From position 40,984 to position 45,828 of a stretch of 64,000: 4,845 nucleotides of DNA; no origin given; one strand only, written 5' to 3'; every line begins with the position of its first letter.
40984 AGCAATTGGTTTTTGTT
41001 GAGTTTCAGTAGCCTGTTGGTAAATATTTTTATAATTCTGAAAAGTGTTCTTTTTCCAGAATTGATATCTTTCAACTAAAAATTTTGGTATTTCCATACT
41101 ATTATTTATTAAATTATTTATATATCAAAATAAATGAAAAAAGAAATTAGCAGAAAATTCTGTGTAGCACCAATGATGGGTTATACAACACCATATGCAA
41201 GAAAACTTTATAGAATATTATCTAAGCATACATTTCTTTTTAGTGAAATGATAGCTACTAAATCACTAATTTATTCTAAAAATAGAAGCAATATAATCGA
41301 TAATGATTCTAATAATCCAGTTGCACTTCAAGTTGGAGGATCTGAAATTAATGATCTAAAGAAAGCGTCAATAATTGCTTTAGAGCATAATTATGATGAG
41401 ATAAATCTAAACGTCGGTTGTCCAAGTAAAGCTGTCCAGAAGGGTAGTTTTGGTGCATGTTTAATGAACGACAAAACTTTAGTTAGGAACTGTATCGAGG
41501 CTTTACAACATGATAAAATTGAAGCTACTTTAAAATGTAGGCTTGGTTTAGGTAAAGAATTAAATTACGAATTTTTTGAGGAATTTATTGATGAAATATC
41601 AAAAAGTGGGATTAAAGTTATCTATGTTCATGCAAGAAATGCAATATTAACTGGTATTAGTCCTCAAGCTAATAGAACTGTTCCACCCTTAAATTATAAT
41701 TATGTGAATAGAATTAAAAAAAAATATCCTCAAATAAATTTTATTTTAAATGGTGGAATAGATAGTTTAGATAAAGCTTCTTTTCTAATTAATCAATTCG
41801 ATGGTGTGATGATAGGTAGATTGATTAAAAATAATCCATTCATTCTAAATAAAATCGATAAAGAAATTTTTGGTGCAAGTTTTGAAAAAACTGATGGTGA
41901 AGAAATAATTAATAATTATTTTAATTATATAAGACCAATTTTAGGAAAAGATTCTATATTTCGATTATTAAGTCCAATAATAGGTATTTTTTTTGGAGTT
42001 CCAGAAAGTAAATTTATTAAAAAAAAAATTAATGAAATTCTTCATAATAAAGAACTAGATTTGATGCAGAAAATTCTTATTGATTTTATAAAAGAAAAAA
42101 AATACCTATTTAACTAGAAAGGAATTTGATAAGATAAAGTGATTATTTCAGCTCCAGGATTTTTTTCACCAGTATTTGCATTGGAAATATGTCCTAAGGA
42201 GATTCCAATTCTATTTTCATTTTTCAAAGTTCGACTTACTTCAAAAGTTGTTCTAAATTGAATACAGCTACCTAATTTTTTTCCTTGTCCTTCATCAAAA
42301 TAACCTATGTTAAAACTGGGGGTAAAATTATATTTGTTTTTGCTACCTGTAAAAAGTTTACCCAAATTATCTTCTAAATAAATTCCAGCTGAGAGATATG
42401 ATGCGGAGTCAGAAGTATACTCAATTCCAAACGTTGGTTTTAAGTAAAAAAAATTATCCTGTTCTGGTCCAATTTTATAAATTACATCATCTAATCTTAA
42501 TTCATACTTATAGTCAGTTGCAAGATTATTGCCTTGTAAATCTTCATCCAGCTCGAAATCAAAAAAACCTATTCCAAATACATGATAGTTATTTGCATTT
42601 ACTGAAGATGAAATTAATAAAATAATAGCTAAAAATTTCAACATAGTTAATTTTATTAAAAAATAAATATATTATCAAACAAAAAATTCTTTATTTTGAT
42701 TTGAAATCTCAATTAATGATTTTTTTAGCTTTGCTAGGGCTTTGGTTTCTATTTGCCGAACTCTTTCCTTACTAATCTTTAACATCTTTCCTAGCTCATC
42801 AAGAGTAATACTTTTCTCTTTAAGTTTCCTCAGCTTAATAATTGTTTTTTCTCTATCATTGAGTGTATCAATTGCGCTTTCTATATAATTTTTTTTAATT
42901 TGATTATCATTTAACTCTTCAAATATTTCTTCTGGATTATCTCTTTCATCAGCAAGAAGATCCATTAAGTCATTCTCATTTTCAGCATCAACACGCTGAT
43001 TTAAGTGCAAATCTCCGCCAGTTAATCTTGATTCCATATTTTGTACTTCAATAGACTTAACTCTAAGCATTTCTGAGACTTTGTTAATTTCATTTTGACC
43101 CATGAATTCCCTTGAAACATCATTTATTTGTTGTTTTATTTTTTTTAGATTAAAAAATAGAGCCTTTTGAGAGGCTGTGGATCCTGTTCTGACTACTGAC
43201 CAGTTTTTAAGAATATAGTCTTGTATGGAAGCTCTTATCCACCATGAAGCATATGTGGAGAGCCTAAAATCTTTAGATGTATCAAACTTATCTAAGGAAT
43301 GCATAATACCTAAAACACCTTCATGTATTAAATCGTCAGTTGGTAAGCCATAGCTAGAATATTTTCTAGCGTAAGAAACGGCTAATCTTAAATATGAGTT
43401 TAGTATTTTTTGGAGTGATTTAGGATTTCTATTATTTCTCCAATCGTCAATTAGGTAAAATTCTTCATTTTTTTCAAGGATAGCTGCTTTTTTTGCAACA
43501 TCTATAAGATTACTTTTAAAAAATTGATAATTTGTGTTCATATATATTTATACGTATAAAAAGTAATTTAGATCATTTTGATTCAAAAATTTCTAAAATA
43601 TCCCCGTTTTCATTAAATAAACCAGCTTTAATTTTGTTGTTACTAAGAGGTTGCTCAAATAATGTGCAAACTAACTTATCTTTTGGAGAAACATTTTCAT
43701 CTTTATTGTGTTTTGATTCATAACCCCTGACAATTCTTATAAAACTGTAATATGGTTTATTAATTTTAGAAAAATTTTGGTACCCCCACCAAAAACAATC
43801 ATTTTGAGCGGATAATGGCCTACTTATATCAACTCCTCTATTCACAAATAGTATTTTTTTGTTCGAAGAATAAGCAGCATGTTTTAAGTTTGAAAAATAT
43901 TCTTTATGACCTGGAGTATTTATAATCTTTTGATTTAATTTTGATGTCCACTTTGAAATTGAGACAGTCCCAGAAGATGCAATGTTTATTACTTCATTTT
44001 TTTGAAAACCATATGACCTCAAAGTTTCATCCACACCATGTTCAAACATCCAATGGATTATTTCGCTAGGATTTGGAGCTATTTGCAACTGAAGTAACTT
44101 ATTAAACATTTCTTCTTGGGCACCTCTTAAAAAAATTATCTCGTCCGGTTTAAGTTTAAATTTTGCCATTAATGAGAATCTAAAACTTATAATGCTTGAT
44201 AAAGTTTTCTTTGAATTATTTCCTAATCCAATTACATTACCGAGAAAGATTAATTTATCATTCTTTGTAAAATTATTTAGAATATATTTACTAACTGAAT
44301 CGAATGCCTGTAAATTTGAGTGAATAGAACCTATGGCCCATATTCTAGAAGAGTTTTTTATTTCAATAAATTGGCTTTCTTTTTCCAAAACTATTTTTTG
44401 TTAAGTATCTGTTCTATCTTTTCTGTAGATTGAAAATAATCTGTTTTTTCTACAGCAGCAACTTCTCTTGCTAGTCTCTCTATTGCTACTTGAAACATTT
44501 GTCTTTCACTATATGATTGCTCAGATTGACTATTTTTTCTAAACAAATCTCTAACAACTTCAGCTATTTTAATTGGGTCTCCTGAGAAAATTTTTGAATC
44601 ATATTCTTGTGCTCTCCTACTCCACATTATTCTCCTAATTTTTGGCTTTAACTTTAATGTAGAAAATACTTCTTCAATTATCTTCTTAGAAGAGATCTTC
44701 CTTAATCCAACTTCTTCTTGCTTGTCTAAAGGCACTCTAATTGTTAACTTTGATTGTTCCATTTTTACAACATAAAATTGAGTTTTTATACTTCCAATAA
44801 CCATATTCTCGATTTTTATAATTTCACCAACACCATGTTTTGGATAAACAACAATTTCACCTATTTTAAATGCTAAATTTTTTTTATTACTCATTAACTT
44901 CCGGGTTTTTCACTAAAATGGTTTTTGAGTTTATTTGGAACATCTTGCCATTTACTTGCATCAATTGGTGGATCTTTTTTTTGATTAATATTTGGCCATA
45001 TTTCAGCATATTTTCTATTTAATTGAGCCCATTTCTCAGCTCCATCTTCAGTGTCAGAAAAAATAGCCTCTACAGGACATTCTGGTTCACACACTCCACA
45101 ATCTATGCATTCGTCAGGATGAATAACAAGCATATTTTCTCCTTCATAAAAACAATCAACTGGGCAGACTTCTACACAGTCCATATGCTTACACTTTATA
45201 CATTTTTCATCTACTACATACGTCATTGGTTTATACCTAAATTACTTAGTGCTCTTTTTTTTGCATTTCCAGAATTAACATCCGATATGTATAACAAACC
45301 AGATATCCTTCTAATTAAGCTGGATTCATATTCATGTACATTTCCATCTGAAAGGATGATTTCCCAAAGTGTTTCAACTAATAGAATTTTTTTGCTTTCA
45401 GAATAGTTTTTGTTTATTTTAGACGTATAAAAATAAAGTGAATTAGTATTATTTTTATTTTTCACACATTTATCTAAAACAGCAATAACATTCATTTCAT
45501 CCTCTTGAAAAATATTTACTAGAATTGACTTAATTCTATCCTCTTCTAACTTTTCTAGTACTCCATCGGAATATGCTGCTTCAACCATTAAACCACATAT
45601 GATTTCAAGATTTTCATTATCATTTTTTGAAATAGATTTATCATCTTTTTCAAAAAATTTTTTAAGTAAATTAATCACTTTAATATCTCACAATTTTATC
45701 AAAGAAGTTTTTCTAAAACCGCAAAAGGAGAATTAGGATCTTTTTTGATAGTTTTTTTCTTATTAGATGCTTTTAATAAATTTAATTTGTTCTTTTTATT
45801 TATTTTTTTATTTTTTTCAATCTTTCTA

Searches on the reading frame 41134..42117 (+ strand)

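Call 90: search_protein_families(library=pfam, proteins=[window:41134-42117:+], max_evalue=0.000001)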
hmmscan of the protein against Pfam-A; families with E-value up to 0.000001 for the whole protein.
window:41134-42117:+ (327 aa): 1 family
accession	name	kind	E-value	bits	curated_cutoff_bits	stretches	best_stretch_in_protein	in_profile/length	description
PF01207.24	Dus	-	4.4e-56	190.7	20.4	1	11-311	2-299/311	Dihydrouridine synthase (Dus)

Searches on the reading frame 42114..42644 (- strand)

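Call 91: search_protein_families(library=pfam, proteins=[window:42114-42644:-], max_evalue=0.000001)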
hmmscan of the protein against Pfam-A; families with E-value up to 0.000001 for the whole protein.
window:42114-42644:- (176 aa): 1 family
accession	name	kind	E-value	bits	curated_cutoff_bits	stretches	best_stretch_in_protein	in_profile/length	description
PF09411.16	PagL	-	9e-15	55.4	23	1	97-174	53-135/136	Lipid A 3-O-deacylase (PagL)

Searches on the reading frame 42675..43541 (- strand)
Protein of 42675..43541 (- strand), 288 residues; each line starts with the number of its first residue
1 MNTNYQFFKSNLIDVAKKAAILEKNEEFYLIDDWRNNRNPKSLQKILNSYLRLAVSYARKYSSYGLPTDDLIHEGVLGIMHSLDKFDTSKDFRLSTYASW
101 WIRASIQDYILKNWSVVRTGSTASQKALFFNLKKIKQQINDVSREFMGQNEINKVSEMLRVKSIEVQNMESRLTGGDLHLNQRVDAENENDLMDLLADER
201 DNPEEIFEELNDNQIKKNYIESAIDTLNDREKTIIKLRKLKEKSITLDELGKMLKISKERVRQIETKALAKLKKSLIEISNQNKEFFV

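Call 91: search_protein_families(library=pfam, proteins=[window:42675-43541:-], max_evalue=0.000001)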
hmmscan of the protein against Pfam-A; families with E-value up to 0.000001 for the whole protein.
window:42675-43541:- (288 aa): 2 families
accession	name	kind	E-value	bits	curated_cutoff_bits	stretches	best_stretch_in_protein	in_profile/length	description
PF04542.20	Sigma70_r2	-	1.4e-17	63.6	24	1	48-114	3-69/71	Sigma-70 region 2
PF04545.22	Sigma70_r4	-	6.7e-17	61.2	24.1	1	223-274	1-50/50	Sigma-70, region 4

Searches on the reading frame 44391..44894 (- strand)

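Call 91: search_protein_families(library=pfam, proteins=[window:44391-44894:-], max_evalue=0.000001)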
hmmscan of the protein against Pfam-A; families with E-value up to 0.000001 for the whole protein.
window:44391-44894:- (167 aa): 2 families
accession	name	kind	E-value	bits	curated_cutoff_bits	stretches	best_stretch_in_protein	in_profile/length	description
PF21095.3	CarD_C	-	1.4e-22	79.9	23.1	1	75-160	1-86/87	CarD, C-terminal domain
PF02559.22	CarD_TRCF_RID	-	1.3e-13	51.2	23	1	9-67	1-56/57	CarD-like/TRCF RID domain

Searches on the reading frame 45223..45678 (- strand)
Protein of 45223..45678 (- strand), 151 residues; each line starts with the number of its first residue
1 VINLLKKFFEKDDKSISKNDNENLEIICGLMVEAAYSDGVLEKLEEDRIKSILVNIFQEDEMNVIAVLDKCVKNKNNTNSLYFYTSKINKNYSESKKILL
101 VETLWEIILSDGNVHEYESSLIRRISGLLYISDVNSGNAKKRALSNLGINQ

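Call 91: search_protein_families(library=pfam, proteins=[window:45223-45678:-], max_evalue=0.000001)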
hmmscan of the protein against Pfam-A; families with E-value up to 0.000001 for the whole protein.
window:45223-45678:- (151 aa): 1 family
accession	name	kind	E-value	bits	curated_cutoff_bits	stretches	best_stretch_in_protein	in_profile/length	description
PF05099.18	TerB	-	1.7e-22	80.3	24.4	1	28-140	5-117/118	Tellurite resistance protein TerB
